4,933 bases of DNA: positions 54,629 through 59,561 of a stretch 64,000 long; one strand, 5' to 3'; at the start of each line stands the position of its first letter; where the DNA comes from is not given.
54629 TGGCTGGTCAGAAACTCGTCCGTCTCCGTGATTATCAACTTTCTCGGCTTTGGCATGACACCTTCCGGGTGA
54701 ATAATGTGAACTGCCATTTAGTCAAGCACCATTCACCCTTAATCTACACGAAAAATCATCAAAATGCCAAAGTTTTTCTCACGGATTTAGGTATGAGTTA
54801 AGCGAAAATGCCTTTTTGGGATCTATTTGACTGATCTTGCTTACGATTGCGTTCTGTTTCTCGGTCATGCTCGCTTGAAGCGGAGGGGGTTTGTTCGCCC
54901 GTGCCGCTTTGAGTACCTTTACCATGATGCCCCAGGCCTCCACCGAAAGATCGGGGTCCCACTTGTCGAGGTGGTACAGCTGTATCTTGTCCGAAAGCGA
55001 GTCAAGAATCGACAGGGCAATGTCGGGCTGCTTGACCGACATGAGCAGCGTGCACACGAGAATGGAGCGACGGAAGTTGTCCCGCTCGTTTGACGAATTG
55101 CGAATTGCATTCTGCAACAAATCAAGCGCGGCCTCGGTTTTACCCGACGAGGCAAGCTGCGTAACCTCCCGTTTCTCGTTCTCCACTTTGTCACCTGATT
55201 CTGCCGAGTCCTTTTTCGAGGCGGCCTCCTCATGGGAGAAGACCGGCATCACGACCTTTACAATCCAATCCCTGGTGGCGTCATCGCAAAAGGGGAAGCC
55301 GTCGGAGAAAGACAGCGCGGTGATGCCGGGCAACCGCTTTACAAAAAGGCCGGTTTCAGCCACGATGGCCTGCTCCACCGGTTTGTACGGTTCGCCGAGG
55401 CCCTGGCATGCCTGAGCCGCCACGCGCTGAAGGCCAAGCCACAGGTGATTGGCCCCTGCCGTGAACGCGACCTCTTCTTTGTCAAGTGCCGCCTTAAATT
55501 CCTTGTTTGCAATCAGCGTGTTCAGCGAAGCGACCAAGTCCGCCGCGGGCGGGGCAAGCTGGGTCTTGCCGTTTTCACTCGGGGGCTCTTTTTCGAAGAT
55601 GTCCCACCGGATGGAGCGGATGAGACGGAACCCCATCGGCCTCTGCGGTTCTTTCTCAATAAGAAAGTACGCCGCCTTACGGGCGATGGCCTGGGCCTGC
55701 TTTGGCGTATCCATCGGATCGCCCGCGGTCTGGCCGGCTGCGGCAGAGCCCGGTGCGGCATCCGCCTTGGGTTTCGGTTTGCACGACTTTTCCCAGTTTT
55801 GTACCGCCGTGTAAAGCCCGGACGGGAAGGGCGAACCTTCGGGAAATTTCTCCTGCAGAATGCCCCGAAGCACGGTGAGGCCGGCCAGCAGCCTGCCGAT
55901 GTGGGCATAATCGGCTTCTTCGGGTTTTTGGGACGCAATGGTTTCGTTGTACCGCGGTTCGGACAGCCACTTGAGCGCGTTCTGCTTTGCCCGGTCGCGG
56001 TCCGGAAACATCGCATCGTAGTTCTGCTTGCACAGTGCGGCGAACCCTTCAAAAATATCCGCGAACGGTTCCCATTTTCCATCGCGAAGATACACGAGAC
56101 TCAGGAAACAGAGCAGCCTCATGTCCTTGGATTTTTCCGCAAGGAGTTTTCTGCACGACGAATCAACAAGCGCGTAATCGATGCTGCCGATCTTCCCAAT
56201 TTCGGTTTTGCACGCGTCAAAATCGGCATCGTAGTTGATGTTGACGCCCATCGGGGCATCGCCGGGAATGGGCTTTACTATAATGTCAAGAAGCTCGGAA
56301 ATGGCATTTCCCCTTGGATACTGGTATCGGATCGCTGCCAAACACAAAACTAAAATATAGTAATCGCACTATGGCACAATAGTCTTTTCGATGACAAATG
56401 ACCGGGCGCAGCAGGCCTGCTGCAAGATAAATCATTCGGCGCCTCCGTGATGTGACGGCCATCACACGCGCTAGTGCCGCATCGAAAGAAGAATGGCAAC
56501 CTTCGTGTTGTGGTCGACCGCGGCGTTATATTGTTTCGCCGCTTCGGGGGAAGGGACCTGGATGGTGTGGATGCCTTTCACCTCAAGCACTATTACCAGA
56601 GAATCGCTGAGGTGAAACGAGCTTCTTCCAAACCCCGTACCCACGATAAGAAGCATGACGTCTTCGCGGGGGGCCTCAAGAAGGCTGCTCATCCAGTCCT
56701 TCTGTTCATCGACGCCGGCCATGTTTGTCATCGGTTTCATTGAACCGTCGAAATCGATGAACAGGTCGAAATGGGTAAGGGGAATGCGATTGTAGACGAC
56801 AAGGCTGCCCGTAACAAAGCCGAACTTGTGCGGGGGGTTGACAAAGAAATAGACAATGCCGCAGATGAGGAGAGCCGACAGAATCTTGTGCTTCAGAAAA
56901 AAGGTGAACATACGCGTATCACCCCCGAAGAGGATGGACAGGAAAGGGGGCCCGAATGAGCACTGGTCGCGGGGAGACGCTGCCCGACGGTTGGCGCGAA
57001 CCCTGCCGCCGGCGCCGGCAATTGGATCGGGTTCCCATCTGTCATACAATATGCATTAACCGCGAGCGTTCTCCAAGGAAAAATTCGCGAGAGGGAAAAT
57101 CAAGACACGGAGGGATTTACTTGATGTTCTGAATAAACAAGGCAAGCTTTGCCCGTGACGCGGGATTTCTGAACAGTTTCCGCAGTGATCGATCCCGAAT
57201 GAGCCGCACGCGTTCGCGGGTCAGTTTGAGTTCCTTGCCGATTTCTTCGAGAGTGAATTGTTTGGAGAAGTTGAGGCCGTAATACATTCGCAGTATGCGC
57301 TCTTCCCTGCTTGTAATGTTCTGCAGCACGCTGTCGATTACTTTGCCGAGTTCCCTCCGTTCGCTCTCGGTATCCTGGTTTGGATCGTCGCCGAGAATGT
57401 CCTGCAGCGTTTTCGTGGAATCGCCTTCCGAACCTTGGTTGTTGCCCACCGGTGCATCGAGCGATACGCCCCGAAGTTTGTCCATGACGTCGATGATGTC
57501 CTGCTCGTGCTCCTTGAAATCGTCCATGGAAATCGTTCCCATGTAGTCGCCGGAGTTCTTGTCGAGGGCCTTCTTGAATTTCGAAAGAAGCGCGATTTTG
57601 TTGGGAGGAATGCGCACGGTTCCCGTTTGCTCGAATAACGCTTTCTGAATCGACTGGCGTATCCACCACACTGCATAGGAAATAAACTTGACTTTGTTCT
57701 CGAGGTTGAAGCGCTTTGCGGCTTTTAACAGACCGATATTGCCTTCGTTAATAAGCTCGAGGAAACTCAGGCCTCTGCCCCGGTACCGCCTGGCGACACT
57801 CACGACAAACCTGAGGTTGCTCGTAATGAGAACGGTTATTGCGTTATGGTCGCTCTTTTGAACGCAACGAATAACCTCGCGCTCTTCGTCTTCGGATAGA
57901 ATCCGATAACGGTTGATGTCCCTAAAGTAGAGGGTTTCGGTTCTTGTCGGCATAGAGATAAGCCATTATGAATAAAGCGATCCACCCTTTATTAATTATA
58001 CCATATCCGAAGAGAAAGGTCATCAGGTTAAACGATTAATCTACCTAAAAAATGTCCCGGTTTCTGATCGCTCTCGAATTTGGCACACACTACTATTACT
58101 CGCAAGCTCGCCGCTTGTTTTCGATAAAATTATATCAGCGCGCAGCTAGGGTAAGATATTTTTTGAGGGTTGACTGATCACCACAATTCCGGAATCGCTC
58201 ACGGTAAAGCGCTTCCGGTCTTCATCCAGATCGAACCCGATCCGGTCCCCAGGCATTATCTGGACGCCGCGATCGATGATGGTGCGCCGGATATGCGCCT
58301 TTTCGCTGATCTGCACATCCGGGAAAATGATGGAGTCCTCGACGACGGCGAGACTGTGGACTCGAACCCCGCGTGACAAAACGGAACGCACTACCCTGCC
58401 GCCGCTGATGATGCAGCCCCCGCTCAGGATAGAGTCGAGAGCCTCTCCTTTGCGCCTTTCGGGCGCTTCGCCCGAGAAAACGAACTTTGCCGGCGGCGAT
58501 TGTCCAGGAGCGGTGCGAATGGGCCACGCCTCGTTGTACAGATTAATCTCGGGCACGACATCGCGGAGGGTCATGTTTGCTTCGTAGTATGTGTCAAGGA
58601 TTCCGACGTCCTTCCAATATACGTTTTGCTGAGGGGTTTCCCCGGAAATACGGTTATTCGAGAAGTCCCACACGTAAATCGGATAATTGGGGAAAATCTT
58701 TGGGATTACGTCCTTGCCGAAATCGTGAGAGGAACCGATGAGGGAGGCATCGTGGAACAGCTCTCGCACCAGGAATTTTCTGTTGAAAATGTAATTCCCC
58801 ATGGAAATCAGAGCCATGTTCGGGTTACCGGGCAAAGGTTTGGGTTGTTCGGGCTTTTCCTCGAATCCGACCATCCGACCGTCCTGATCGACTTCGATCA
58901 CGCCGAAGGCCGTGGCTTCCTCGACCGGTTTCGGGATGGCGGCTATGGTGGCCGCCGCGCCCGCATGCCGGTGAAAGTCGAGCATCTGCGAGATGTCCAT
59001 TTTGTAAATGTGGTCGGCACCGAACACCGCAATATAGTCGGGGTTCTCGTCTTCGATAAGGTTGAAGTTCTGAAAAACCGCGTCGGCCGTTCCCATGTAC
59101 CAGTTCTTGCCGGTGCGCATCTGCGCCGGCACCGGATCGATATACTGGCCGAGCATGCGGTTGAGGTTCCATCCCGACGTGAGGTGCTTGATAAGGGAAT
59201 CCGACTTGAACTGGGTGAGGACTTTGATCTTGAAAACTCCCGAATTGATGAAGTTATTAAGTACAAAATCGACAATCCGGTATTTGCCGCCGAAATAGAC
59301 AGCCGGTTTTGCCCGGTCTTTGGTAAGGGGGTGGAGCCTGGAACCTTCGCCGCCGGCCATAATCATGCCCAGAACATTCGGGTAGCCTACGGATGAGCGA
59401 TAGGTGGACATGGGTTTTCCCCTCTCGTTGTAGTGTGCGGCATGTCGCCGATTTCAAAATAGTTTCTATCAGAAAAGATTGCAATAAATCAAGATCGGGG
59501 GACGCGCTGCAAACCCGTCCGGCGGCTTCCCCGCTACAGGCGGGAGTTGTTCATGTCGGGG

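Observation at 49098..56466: Three near-identical perfect TGTGA-N6-TCACA operators define a local regulon: tssA, hcp and the LTD lipoprotein gene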

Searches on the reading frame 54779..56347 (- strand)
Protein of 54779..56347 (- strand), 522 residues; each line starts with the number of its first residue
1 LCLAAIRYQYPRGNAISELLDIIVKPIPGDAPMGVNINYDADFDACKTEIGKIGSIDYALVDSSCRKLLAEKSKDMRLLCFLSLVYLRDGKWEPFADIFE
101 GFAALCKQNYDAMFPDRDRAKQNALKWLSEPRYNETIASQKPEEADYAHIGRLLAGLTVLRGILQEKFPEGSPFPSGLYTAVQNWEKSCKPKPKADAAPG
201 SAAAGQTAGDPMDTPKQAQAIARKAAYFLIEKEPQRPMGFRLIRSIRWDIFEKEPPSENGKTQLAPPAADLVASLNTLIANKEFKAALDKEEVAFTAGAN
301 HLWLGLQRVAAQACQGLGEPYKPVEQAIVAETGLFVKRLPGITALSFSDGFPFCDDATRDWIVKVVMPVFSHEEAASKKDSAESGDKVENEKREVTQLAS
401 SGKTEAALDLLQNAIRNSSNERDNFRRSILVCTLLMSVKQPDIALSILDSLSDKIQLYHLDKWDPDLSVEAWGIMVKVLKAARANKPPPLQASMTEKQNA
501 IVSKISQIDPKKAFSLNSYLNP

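Call 9: search_protein_families(library=pfam, proteins=[window:54779-56347:-], max_evalue=0.01)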
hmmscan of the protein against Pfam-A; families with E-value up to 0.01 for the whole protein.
window:54779-56347:- (522 aa): 3 families
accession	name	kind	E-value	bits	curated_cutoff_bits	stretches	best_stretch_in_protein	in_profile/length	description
PF16989.10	T6SS_VasJ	-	6.8e-59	199.8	26.2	1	215-471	4-251/255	Type VI secretion, EvfE, EvfF, ImpA, BimE, VC_A0119, VasJ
PF06812.17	ImpA_N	-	2.1e-17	63.8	26.9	1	25-129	2-118/119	ImpA, N-terminal, type VI secretion system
PF04699.19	P16-Arc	-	9.2e-05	23.3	21.9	1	370-452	15-97/150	ARP2/3 complex 16 kDa subunit (p16-Arc)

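Call 24: find_encoding_contigs(protein=window:54779-56347:-, flank=10000, max_places=6)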
Protein window:54779-56347:- (522 aa): no gene with exactly this product is on record in the collection.

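Call 52: search_protein_families(library=ncbifam, proteins=[window:54779-56347:-], max_evalue=0.001)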
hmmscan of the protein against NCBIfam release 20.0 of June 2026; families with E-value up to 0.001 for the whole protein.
window:54779-56347:- (522 aa): 3 families
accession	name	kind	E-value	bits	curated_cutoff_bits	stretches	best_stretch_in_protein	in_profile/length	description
TIGR03362.1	VI_chp_7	equivalog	1.6e-87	294.6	230.1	1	21-469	3-469/476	type VI secretion system protein TssA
TIGR03363.1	VI_chp_8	equivalog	2.6e-07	30.6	160.85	0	21-119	4-115/353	type VI secretion system protein TssA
NF041244.1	IglI_fam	subfamily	3.2e-06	27.2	100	1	57-199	12-159/290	type VI secretion system protein IglI family protein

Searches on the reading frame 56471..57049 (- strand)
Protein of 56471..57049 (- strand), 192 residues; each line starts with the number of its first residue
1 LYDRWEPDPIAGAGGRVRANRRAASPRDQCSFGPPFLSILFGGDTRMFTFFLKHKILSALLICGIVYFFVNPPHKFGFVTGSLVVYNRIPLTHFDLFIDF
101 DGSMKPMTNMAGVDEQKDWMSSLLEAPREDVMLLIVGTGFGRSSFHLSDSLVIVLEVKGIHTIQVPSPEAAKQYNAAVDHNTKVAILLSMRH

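Call 9: search_protein_families(library=pfam, proteins=[window:56471-57049:-], max_evalue=0.01)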
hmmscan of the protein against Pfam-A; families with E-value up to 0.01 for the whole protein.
window:56471-57049:- (192 aa): 1 family
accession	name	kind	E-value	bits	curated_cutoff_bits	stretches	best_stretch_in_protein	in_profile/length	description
PF04430.19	DUF498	-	1.7e-06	28.4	33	1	122-188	45-108/109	Protein of unknown function (DUF498/DUF598)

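Call 39: search_protein_families(library=pfam, proteins=[window:56471-57049:-], max_evalue=0.001)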
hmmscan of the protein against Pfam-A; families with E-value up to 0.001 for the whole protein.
window:56471-57049:- (192 aa): 1 family
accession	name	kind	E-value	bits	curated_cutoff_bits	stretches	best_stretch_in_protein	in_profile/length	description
PF04430.19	DUF498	-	1.7e-06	28.4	33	1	122-188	45-108/109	Protein of unknown function (DUF498/DUF598)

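Call 52: search_protein_families(library=ncbifam, proteins=[window:56471-57049:-], max_evalue=0.001)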
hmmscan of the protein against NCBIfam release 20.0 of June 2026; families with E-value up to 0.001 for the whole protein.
window:56471-57049:- (192 aa): 0 families

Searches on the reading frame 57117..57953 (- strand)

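Call 9: search_protein_families(library=pfam, proteins=[window:57117-57953:-], max_evalue=0.01)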
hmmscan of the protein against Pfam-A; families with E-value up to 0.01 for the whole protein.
window:57117-57953:- (278 aa): 3 families
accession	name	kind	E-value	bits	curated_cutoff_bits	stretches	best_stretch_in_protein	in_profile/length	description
PF04542.20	Sigma70_r2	-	4.5e-17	62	24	1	42-108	1-67/71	Sigma-70 region 2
PF04545.22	Sigma70_r4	-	3.7e-10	39.6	24.1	1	210-260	2-48/50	Sigma-70, region 4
PF00140.25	Sigma70_r1_2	-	0.00089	19.6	22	1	8-27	5-24/34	Sigma-70 factor, region 1.2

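Call 52: search_protein_families(library=ncbifam, proteins=[window:57117-57953:-], max_evalue=0.001)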
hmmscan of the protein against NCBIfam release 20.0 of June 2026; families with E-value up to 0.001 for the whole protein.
window:57117-57953:- (278 aa): 47 families (the best 25 are shown)
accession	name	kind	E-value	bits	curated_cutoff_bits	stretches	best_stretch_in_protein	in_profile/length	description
NF006666.0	PRK09210.1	equivalog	2.7e-55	188.2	572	1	8-273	103-368/370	RNA polymerase sigma factor RpoD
TIGR02394.1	rpoS_proteo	equivalog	1.2e-54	185.7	378.7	1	7-262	16-272/285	RNA polymerase sigma factor RpoS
NF004208.0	PRK05658.1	equivalog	1.4e-54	186.2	555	1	18-275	370-630/631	RNA polymerase sigma factor RpoD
NF041931.2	MzaA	equivalog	1.2e-53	183.1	800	1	19-276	458-716/726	MZA anti-phage system associated sigma-70 family RNA polymerase sigma factor MzaA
NF004207.0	PRK05657.1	equivalog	4.5e-53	180.7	394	1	7-262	59-315/329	RNA polymerase sigma factor RpoS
TIGR02393.1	RpoD_Cterm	equivalog_domain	8.1e-53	179.5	354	1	39-274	2-237/238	RNA polymerase sigma factor RpoD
TIGR02997.1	Sig70-cyanoRpoD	subfamily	1.4e-50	172.2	384.5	1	37-260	74-297/298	RNA polymerase sigma factor, RpoD/SigA family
NF005920.0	PRK07921.1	subfamily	1.4e-46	159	464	1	19-266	73-319/328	RNA polymerase sigma factor SigB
NF005643.0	PRK07406.1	equivalog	3.5e-46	158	500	1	36-270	159-392/397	RNA polymerase sigma factor RpoD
NF004564.0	PRK05901.2-2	equivalog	5.2e-45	154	617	1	17-272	224-490/500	RNA polymerase sigma factor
NF004566.0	PRK05901.2-4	equivalog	8e-45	153.8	531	1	16-276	167-445/448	RNA polymerase sigma factor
TIGR02392.1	rpoH_proteo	equivalog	1.7e-44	152.5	323.1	1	8-260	5-264/270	RNA polymerase sigma factor RpoH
NF005785.0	PRK07598.1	equivalog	7.7e-44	150.2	554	1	32-276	170-413/415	RNA polymerase sigma factor SigC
NF005143.0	PRK06596.1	subfamily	2.8e-41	141.9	241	1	8-260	18-277/285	RNA polymerase factor sigma-32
NF004562.0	PRK05901.1-4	equivalog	1.9e-40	138.9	779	1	11-274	289-553/571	RNA polymerase sigma factor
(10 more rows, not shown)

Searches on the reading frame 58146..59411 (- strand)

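Call 9: search_protein_families(library=pfam, proteins=[window:58146-59411:-], max_evalue=0.01)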
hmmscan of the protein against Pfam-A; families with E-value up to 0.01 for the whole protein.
window:58146-59411:- (421 aa): 5 families
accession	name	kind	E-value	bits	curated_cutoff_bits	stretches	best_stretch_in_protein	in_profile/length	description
PF00483.29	NTP_transferase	-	2.5e-58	198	21.2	1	15-283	2-243/245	Nucleotidyl transferase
PF24894.1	Hexapep_GlmU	-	4.7e-38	129.9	23.3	1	306-412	1-104/104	GlmU-like, C-terminal hexapeptide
PF25084.1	LbH_EIF2B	-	2.4e-06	28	54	1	332-388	28-84/105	EIF2B subunit epsilon LbH domain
PF25247.1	LbH_GLGC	-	0.00023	21.5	27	0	326-362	15-51/135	GLGC left-handed parallel beta-helix domain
PF07959.18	Fucose_pyrophosphorylase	-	0.0075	15.7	34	0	337-372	284-319/418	Fucose pyrophosphorylase domain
